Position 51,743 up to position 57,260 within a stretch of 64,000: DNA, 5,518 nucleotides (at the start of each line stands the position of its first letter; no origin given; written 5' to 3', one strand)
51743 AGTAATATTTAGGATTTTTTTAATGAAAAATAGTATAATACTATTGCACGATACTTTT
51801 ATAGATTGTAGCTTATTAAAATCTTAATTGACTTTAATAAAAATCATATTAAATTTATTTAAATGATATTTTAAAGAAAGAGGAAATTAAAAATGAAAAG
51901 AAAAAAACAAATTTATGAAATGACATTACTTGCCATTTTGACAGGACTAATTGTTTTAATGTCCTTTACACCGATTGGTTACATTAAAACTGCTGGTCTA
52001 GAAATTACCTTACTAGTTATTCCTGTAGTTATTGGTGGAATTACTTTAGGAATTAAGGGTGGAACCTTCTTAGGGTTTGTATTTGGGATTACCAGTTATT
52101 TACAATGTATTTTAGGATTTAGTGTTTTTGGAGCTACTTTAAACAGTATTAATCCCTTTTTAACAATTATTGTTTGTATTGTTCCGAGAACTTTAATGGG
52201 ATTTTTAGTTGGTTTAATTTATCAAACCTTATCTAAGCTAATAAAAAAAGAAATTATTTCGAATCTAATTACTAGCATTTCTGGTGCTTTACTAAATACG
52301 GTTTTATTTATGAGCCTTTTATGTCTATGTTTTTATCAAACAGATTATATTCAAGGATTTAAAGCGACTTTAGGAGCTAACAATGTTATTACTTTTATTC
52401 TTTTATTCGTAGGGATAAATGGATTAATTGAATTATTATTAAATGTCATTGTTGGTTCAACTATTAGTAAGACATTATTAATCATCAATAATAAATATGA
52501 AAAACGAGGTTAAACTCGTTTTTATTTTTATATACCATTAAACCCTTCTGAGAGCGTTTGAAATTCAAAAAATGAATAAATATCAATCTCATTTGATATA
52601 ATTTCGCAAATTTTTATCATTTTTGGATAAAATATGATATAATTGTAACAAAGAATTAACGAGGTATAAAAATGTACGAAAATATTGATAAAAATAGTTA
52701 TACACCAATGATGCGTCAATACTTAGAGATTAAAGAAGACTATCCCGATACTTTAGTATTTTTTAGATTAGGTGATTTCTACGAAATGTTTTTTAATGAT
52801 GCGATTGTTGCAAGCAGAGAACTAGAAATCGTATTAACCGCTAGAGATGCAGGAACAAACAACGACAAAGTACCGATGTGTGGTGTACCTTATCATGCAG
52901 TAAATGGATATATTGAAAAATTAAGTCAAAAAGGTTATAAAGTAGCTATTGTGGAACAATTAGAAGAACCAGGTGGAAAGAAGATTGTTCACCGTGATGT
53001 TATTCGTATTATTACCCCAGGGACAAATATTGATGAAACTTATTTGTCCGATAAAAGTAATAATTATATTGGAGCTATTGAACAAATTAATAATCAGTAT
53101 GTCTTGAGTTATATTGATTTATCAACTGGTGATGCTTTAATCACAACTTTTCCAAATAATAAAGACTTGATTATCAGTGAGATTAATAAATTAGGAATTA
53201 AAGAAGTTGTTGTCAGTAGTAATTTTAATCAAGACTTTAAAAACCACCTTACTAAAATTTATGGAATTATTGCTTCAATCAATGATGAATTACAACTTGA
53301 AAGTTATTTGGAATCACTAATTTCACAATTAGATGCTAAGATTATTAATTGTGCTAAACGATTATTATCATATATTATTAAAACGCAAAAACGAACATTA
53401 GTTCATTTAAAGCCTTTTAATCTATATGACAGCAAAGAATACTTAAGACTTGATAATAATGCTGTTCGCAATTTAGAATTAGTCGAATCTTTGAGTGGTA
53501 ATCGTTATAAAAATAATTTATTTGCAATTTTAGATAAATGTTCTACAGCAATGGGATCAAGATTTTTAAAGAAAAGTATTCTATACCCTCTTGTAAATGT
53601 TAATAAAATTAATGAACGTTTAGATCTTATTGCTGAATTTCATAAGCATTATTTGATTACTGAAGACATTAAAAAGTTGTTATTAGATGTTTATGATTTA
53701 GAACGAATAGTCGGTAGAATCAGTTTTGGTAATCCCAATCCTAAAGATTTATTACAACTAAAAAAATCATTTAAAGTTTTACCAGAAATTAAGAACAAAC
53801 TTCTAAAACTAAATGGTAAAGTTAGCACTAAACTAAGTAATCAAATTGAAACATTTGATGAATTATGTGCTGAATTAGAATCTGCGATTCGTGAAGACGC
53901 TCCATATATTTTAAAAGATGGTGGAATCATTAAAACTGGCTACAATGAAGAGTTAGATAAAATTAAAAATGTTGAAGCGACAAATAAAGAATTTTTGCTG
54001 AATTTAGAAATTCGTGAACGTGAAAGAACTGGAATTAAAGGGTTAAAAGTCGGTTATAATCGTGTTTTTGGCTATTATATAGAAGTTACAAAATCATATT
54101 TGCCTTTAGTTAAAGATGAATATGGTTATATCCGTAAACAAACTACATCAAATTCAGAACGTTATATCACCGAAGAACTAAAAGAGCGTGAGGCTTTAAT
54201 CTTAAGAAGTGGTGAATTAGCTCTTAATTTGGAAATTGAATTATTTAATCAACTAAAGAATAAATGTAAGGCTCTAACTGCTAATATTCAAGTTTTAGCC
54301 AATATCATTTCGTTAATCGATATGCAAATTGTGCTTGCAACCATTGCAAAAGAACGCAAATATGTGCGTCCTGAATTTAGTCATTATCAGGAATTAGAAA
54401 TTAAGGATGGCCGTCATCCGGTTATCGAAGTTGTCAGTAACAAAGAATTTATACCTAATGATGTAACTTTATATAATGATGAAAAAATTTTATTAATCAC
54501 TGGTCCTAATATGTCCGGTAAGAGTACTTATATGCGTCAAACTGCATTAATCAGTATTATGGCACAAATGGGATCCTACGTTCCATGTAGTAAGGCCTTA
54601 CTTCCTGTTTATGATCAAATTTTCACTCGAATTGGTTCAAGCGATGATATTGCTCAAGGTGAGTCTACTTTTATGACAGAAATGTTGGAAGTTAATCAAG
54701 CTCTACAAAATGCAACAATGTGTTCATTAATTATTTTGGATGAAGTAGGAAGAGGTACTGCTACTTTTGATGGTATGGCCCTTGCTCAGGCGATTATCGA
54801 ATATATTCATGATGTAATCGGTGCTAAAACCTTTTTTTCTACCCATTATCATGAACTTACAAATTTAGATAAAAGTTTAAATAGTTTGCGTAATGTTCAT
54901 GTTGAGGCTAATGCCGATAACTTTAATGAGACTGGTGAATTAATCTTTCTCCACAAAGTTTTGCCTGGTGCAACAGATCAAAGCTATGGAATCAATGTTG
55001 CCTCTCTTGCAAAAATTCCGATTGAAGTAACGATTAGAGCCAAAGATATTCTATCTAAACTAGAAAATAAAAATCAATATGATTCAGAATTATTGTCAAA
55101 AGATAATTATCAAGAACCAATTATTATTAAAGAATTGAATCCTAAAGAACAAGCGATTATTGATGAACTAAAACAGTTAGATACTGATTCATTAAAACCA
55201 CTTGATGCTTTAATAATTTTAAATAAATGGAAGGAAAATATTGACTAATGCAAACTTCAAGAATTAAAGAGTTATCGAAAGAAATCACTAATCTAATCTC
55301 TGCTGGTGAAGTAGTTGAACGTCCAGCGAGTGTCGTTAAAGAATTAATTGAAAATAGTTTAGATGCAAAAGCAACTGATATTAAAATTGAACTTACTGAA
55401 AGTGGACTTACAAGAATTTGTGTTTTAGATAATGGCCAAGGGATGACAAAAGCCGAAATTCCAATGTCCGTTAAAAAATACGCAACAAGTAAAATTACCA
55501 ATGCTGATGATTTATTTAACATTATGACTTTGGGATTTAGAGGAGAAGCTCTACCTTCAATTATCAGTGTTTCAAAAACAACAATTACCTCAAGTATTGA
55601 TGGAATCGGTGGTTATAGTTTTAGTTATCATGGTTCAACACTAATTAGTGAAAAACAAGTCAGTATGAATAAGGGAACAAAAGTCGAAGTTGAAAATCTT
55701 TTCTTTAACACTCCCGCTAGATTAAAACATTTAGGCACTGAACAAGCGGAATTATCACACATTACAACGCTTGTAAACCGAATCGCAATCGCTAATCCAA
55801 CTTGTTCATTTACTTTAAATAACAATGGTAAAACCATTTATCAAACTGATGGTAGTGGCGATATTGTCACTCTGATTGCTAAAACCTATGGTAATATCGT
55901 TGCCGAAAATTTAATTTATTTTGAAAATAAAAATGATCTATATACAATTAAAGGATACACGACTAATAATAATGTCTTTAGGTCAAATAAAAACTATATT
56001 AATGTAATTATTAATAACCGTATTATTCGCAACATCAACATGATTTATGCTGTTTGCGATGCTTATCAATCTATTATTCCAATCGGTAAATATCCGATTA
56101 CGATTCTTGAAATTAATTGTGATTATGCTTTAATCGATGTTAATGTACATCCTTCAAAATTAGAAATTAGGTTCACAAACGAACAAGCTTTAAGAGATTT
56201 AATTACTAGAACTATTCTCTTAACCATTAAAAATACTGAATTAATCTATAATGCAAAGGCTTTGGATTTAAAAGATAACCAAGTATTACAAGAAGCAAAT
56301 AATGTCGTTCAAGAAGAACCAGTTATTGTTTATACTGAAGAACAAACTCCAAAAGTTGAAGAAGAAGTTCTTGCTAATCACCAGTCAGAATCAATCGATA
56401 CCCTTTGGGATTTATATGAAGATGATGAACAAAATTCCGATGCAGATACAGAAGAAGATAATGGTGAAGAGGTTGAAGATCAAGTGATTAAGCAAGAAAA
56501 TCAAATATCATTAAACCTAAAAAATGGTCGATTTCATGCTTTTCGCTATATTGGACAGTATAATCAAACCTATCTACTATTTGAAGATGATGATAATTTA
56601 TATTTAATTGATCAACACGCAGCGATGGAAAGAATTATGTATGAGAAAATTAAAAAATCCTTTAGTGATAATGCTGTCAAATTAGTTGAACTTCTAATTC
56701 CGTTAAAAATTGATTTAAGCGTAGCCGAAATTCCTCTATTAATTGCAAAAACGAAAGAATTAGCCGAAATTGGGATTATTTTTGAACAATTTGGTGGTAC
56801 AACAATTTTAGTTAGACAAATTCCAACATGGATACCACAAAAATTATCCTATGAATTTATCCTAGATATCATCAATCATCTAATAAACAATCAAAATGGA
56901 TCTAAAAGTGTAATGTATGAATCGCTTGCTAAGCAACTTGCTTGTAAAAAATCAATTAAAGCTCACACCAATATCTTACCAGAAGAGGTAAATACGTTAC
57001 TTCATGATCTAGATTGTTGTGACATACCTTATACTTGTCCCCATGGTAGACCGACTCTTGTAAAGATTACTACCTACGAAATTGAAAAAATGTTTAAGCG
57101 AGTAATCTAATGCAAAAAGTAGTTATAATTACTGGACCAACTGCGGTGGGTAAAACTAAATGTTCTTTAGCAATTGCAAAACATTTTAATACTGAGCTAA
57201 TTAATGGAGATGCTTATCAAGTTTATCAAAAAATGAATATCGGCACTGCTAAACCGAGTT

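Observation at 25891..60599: Dispersed sigmaE-type cortex/sporulation regulon with vegetative shape and division neighbours missing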

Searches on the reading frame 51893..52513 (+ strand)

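Call 5: search_protein_families(library=ncbifam, proteins=[window:51893-52513:+])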
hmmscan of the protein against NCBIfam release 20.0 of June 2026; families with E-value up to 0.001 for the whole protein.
window:51893-52513:+ (206 aa): 0 families

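Call 16: search_protein_families(library=pfam, proteins=[window:51893-52513:+], max_evalue=0.01)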
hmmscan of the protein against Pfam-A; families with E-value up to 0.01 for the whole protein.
window:51893-52513:+ (206 aa): 1 family
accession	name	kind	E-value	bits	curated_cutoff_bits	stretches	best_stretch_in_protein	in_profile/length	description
PF12822.12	ECF_trnsprt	-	9.4e-19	68.5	30.7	1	10-187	3-164/169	ECF transporter, substrate-specific component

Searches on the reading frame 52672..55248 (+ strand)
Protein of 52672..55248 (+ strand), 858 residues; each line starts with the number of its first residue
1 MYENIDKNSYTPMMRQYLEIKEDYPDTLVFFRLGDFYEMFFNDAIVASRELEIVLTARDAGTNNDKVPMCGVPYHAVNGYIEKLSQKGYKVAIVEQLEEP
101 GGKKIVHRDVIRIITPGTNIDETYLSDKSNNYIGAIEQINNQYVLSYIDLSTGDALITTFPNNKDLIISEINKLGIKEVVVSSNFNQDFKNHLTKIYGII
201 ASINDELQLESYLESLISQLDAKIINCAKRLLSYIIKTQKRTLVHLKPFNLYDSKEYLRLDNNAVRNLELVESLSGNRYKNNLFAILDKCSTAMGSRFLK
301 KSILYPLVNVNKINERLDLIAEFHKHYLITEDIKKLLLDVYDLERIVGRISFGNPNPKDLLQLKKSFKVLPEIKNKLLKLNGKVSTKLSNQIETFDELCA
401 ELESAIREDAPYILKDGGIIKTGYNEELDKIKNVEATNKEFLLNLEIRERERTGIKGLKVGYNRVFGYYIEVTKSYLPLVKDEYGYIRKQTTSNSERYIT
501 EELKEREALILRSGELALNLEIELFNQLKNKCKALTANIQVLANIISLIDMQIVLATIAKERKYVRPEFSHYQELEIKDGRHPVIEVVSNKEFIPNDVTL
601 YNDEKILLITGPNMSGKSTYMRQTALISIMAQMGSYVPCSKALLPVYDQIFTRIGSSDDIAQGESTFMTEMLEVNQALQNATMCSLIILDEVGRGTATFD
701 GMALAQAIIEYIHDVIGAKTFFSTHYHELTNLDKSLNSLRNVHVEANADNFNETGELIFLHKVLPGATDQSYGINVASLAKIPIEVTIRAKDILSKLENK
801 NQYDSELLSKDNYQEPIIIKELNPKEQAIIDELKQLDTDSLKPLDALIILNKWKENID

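Call 5: search_protein_families(library=ncbifam, proteins=[window:52672-55248:+])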
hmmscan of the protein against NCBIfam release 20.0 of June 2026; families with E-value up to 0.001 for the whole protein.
window:52672-55248:+ (858 aa): 4 families
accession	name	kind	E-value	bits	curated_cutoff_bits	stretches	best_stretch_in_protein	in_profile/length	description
TIGR01070.1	mutS1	equivalog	1.3e-299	996.4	641.7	1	10-854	1-839/840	DNA mismatch repair protein MutS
NF003810.1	PRK05399.1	equivalog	6.9e-286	951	480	1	11-798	2-793/793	DNA mismatch repair protein MutS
NF052383.1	ATPase_KamC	equivalog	1.5e-55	188.9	300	1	290-733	12-434/508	lysine 5,6-aminomutase reactivase ATPase KamC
TIGR01069.2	mutS2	equivalog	3.3e-51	174.6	400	1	523-800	248-517/790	endonuclease MutS2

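Call 17: find_encoding_contigs(protein=window:52672-55248:+, flank=10000, max_places=6)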
Protein window:52672-55248:+ (858 aa): 3 contigs read that carry it; 2 places shown.
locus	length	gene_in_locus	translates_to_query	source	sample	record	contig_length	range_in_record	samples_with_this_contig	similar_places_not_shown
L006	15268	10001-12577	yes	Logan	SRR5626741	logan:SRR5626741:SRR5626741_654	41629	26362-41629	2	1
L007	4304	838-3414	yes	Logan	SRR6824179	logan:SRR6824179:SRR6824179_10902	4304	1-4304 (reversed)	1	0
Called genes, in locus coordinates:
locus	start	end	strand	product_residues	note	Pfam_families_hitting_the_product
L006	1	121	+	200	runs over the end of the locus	PF02163:Peptidase_M50 (faint)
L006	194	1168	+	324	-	PF13306:LRR_5, PF13855:LRR_8 (faint)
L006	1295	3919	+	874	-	PF01326:PPDK_N, PF00391:PEP-utilizers, PF02896:PEP-utilizers_C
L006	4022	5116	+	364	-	PF23023:Anti-Pycsar_Apyc1 (weak), PF00753:Lactamase_B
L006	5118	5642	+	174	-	-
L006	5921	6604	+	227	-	PF03006:HlyIII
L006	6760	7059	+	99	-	PF00829:Ribosomal_L21p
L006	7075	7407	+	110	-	PF04327:Peptidase_Prp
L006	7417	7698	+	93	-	PF01016:Ribosomal_L27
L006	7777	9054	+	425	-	PF01018:GTP1_OBG, PF01926:MMR_HSR1, PF02421:FeoB_N (weak), PF09269:DUF1967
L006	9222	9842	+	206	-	PF12822:ECF_trnsprt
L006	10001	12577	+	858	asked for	PF01624:MutS_I, PF05188:MutS_II, PF05192:MutS_III, PF05190:MutS_IV, PF00488:MutS_V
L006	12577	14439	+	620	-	PF02518:HATPase_c (weak), PF13589:HATPase_c_3, PF01119:DNA_mis_repair, PF08676:MutL_C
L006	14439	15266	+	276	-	?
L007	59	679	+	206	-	PF12822:ECF_trnsprt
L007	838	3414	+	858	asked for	PF01624:MutS_I, PF05188:MutS_II, PF05192:MutS_III, PF05190:MutS_IV, PF00488:MutS_V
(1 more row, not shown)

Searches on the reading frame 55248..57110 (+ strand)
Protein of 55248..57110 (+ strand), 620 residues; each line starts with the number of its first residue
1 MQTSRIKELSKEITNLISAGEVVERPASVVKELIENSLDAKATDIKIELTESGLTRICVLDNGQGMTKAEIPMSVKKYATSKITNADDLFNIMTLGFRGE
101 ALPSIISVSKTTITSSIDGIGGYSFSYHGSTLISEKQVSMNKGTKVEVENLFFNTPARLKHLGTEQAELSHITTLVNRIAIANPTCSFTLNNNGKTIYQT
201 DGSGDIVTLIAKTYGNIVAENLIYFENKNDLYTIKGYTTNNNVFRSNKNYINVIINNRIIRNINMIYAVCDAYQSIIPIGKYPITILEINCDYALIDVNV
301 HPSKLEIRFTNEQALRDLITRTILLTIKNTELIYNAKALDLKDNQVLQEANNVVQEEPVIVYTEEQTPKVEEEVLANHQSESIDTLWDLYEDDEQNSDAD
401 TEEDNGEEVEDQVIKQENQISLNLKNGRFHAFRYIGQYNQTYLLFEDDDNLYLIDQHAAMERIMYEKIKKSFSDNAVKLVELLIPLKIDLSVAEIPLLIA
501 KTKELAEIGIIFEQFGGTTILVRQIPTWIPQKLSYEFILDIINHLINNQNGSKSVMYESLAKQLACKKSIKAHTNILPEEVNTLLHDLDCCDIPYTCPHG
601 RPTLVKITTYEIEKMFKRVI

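Call 5: search_protein_families(library=ncbifam, proteins=[window:55248-57110:+])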
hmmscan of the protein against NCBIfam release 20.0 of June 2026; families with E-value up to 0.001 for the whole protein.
window:55248-57110:+ (620 aa): 12 families
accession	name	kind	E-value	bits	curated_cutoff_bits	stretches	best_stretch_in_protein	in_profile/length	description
NF000950.0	PRK00095.1-3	equivalog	1.6e-182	608.3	756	1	4-620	2-638/641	DNA mismatch repair endonuclease MutL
TIGR00585.2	mutl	equivalog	5.6e-155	517.4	180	1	6-546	1-554/555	DNA mismatch repair endonuclease MutL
NF000953.0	PRK00095.2-4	equivalog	2.2e-133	446.4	693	1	5-618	2-610/611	DNA mismatch repair endonuclease MutL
NF000949.0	PRK00095.1-2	equivalog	1.1e-127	427.8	750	1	2-618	3-632/634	DNA mismatch repair endonuclease MutL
NF000952.0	PRK00095.2-2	subfamily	8.2e-117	391.2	840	1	6-618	3-622/623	DNA mismatch repair endonuclease MutL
NF000948.0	PRK00095.1-1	equivalog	3.2e-93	313.8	701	1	6-582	3-596/625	DNA mismatch repair endonuclease MutL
NF000951.0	PRK00095.2-1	equivalog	5.7e-91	305.9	391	2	3-353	2-358/559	DNA mismatch repair endonuclease MutL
NF000954.0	PRK00095.2-5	equivalog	3.6e-69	233.7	937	1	3-568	4-549/588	DNA mismatch repair endonuclease MutL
NF050001.1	restrict_BbrUII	equivalog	4.2e-07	28.9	550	1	27-71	22-64/659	BbrUII/HgiDII family restriction enzyme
NF003218.0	PRK04184.1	equivalog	1.6e-05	23.7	274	1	29-194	40-215/539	DNA topoisomerase VI subunit B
NF047352.1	P_loop_sacsin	domain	0.0007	20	50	0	28-73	2-44/80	sacsin N-terminal ATP-binding-like domain-containing protein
TIGR01052.1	top6b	equivalog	0.00071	18.1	380.7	0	28-195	31-206/488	DNA topoisomerase VI subunit B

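Call 33: find_related_loci(query=window:55248-57110:+, collection=genome_contigs, flank=10000)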
Query window:55248-57110:+ (620 aa) in genome_contigs; peptide patterns used: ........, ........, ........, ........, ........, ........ (x = any residue, [..] = any of these).
599 stretches matched a pattern (row limit reached: there are more); 538 encode a relative of the query (tblastn E <= 1e-3); the best 80 are kept; 80 distinct loci.
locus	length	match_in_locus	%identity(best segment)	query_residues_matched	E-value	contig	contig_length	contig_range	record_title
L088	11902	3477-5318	61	1-620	0e+0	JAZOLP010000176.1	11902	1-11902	MAG: Bacilli bacterium isolate T1900045653_YK20190347.MAGScoT_cleanbin_000005 SGB_8225_k141_294214, whole genome shotgun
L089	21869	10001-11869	60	1-620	0e+0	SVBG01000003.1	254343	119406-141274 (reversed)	MAG: Erysipelotrichaceae bacterium isolate SIG222 NODE_98_length_254343_cov_6.826864, whole genome shotgun sequence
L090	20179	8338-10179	59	1-620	0e+0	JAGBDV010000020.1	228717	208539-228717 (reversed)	MAG: Bacilli bacterium isolate RGIG9028 Water_deer_Rectum-4__c193591, whole genome shotgun sequence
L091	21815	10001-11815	53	1-620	0e+0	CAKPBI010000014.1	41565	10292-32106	MAG: uncultured Bacilli bacterium isolate REFINED_METABAT215_TOP10_CONTIGS_1500_ASSEMBLY_K77_MERGED__Hadza_MoBio_hadza-I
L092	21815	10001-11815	52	1-620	0e+0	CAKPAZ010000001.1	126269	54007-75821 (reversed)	MAG: uncultured Bacilli bacterium isolate REFINED_METABAT215_TOP10_CONTIGS_1500_ASSEMBLY_K77_MERGED__Hadza_MoBio_hadza-I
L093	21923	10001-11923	49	1-620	0e+0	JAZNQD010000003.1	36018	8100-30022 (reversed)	MAG: Bacilli bacterium isolate T1900044829_TS20190295.MAGScoT_cleanbin_000017 SGB_2885_k141_53956, whole genome shotgun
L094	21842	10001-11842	49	6-620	0e+0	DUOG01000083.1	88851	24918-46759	MAG TPA_asm: Acholeplasmataceae bacterium isolate AS08sgBPME_156 177379_AS08, whole genome shotgun sequence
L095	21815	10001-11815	50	4-620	0e+0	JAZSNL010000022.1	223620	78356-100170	MAG: Bacilli bacterium isolate T1900044551_TS20190017.MAGScoT_cleanbin_000012 SGB_234_k141_809073, whole genome shotgun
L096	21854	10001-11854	49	5-619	0e+0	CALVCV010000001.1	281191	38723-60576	MAG: uncultured Bacilli bacterium isolate BRZ_BF__bin145 genome assembly, contig: BRZ_BF__NODE_21_length_281191_cov_9.58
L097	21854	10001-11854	50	6-620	0e+0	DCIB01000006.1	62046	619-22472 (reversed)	MAG TPA_asm: Bacillales bacterium UBA1737 UBA1737_contig_20471, whole genome shotgun sequence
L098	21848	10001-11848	50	5-620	0e+0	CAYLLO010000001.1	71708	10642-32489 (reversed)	MAG TPA_asm: uncultured Staphylococcaceae bacterium isolate SRP225648_co1_545 genome assembly, contig: NODE_543_length_7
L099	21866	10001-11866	49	1-619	3e-180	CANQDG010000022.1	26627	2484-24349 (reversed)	MAG: uncultured Bacilli bacterium isolate Lapin-005__bin89 genome assembly, contig: Lapin-005__NODE_2375_length_26627_co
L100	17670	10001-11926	46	1-620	7e-176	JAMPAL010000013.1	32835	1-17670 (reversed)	MAG: Anaeroplasma bactoclasticum isolate NALB_7813_16 Scaffold_#13__SCF_013___32835_bp, whole genome shotgun sequence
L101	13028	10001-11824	49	4-620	0e+0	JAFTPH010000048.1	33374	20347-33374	MAG: Bacilli bacterium isolate RGIG4026 Roe_deer_Cecum-5__c417659, whole genome shotgun sequence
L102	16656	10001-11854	40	4-620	3e-145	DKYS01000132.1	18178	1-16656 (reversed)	MAG TPA_asm: Turicibacter sp. UBA7094 UBA7094_contig_28914, whole genome shotgun sequence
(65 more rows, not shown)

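Call 41: find_related_loci(query=L097:37-1317:+, collection=genome_contigs, flank=10000)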
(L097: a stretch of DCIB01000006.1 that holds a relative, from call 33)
Query L097:37-1317:+ (426 aa) in genome_contigs; peptide patterns used: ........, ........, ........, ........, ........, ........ (x = any residue, [..] = any of these).
43 stretches matched a pattern; 7 encode a relative of the query (tblastn E <= 1e-3); 7 distinct loci.
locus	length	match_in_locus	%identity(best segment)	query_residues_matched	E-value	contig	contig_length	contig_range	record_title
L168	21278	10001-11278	100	1-426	0e+0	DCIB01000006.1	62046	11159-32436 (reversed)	MAG TPA_asm: Bacillales bacterium UBA1737 UBA1737_contig_20471, whole genome shotgun sequence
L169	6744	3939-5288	29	26-425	2e-53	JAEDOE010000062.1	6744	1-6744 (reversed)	MAG: Anaerovibrio sp. isolate MAG310 NODE_15017_length_6744_cov_6.856182, whole genome shotgun sequence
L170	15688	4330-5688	29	23-425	1e-52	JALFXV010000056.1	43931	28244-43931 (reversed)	MAG: Selenomonadaceae bacterium isolate SUG1110 k141_400841, whole genome shotgun sequence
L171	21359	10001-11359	29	23-425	1e-52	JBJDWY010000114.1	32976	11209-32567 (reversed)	MAG: Anaerovibrio sp. isolate PUUB48_bin.001 NODE_477_length_32976_cov_9.407855, whole genome shotgun sequence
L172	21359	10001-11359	29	23-425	5e-54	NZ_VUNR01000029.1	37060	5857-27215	Anaerovibrio slackiae strain WCA-693-APC-5D-A seq29, whole genome shotgun sequence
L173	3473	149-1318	28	16-424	4e-42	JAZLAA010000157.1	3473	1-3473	MAG: Elusimicrobiaceae bacterium isolate T1900045082_TC20190076.MAGScoT_cleanbin_000016 SGB_4665_k141_2856410, whole gen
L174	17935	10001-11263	26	16-418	1e-37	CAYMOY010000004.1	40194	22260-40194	MAG TPA_asm: Candidatus Micrarchaeota archaeon isolate binchicken_co66_60 genome assembly, contig: NODE_1709_length_4019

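Call 50: search_protein_families(library=pfam, proteins=[L089:12810-13586:+, L089:13753-15564:+, L089:17709-18518:+, L089:18836-20152:+, L094:12756-14051:+, L094:14079-14735:+, L091:14915-16246:+, L088:8457-9389:+, L089:6147-7256:+], max_evalue=0.001)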
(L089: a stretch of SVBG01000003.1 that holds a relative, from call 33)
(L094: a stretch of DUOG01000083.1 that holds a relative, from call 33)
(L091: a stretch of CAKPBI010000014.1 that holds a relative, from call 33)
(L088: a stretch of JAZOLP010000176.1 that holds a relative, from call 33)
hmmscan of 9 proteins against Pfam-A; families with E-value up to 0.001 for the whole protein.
L089:12810-13586:+ (258 aa): 2 families
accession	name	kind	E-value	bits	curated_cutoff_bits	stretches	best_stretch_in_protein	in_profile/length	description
PF13472.12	Lipase_GDSL_2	-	4.6e-18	66.8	32.9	1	87-237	1-177/178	GDSL-like Lipase/Acylhydrolase family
PF00657.28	Lipase_GDSL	-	3.2e-08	34.4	23.6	1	85-242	1-207/208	GDSL-like Lipase/Acylhydrolase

L089:13753-15564:+ (603 aa): 0 families

L089:17709-18518:+ (269 aa): 0 families

L089:18836-20152:+ (438 aa): 3 families
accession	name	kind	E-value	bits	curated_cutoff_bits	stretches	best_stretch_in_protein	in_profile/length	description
PF13173.12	AAA_14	-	1.4e-22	80.5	27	1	19-153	2-129/129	AAA domain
PF13635.12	DUF4143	-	3.2e-22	79.4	28.1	1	227-389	3-160/160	Domain of unknown function (DUF4143)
PF13401.12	AAA_22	-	0.0003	21.6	27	0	18-133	4-125/130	AAA domain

L094:12756-14051:+ (431 aa): 1 family
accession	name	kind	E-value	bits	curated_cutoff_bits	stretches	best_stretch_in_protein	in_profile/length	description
PF13529.12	Peptidase_C39_2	-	2.8e-20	73.8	24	1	269-402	2-143/143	Peptidase_C39 like family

L094:14079-14735:+ (218 aa): 2 families
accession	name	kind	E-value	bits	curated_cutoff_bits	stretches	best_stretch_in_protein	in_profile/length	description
PF18998.6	Flg_new_2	-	1.1e-24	86.6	23.6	2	113-176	8-72/73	Divergent InlB B-repeat domain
PF09479.16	Flg_new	-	4.4e-07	30.3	27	0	107-171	3-64/65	Listeria-Bacteroides repeat domain (List_Bact_rpt)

L091:14915-16246:+ (443 aa): 3 families
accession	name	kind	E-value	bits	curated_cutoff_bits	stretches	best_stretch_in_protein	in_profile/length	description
PF13173.12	AAA_14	-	4.7e-35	120.8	27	1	29-159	2-129/129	AAA domain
PF13635.12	DUF4143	-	4.3e-15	56.3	28.1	1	243-390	9-157/160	Domain of unknown function (DUF4143)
PF01637.24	ATPase_2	-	2.3e-05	24.7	33.2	1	26-79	17-68/225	ATPase domain predominantly from Archaea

L088:8457-9389:+ (310 aa): 0 families

L089:6147-7256:+ (369 aa): 0 families

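Call 77: search_protein_families(library=pfam, proteins=[L093:5740-7200:+, L101:117-1511:+, L101:3114-4001:+, L091:2371-3375:+, L096:774-1715:+, L096:3300-4145:+, L094:2875-4038:-], max_evalue=0.001)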
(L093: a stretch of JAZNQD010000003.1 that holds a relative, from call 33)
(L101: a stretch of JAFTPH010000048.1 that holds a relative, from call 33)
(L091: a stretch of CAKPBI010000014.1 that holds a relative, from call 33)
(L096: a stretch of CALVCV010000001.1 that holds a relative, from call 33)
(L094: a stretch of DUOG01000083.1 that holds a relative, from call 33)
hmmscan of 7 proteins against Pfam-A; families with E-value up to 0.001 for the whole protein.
L093:5740-7200:+ (486 aa): 4 families
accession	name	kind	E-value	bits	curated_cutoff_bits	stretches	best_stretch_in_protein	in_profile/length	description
PF01595.25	CNNM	-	1e-47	162.6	28.4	1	43-218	2-180/181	Cyclin M transmembrane N-terminal domain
PF00571.33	CBS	-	1e-20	74.3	24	2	234-292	1-56/57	CBS domain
PF03471.22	CorC_HlyC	-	1.5e-13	51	27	1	372-466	2-79/81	Transporter associated domain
PF17727.6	CtsR_C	-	0.00066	20.3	23.8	0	196-228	16-48/72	CtsR C-terminal dimerization domain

L101:117-1511:+ (464 aa): 2 families
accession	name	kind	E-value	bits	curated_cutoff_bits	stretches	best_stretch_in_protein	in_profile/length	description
PF20578.4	aBig_2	-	5.8e-08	32.9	27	1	230-295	22-88/89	Atrophied bacterial Ig domain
PF21471.3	Reelin_subrepeat-B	-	0.00033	20.9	27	0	386-442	39-99/127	Reelin subrepeat B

L101:3114-4001:+ (295 aa): 1 family
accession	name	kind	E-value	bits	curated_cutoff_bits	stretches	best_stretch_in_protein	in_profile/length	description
PF00892.27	EamA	-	7e-37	127.2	28.2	2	150-282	2-132/135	EamA-like transporter family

L091:2371-3375:+ (334 aa): 0 families

L096:774-1715:+ (313 aa): 2 families
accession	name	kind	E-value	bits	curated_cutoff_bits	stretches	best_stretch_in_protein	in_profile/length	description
PF01501.26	Glyco_transf_8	-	1.6e-48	165.9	24.3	1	11-249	1-252/253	Glycosyl transferase family 8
PF18404.7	Glyco_transf_24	-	5.3e-08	33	25.7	1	17-211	9-207/268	Glucosyltransferase 24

L096:3300-4145:+ (281 aa): 0 families

L094:2875-4038:- (387 aa): 1 family
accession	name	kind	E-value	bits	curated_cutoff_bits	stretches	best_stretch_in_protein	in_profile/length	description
PF00990.26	GGDEF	-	2.6e-35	122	23.8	1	224-383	2-161/161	Diguanylate cyclase, GGDEF domain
